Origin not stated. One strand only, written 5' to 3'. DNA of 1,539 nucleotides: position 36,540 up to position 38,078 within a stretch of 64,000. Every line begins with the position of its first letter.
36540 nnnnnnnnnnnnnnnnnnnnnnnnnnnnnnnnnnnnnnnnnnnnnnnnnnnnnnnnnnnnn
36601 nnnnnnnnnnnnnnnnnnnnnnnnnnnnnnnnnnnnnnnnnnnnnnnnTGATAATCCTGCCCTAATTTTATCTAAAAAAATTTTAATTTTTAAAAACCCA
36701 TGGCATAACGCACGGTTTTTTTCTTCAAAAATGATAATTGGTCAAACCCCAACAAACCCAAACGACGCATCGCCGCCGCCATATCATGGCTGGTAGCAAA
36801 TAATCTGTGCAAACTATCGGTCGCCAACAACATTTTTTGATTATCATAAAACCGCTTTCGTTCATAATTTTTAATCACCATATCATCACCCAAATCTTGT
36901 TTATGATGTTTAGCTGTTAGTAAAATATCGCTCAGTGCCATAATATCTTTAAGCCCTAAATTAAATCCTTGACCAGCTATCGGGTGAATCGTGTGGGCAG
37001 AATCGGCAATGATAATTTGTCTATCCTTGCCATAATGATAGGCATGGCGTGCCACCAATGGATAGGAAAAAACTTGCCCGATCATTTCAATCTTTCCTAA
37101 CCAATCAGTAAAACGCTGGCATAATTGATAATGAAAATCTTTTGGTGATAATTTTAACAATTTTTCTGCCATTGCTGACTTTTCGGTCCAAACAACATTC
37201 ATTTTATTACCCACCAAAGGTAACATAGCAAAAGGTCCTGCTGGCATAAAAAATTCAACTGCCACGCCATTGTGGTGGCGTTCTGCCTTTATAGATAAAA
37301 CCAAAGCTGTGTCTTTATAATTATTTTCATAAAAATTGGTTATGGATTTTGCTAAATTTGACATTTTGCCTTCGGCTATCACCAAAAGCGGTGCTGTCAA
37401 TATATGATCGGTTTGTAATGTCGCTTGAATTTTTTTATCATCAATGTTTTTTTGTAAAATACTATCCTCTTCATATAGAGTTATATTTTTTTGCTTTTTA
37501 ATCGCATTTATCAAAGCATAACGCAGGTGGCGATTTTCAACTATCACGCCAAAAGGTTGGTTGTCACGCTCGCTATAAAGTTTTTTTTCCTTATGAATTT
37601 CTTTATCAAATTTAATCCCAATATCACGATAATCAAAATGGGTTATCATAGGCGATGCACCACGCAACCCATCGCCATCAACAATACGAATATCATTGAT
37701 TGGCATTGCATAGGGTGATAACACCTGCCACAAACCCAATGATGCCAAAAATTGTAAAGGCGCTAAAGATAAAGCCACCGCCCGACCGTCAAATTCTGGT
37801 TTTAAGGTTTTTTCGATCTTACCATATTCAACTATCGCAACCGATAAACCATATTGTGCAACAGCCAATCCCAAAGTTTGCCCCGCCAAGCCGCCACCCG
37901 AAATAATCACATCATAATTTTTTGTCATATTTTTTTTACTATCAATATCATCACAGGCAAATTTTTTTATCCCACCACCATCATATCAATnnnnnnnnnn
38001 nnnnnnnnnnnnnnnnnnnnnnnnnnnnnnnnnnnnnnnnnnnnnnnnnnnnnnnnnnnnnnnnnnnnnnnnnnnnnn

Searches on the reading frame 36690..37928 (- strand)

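Call 35: search_protein_families(library=pfam, proteins=[window:36690-37928:-], max_evalue=0.00001)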
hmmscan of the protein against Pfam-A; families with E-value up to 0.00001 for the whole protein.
window:36690-37928:- (412 aa): 2 families
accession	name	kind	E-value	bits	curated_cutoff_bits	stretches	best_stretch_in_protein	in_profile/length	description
PF01494.25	FAD_binding_3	-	1.3e-19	71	22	1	5-359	2-338/349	FAD binding domain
PF08491.16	SE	-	3.6e-06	26.7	20.1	0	300-389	128-217/276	Squalene epoxidase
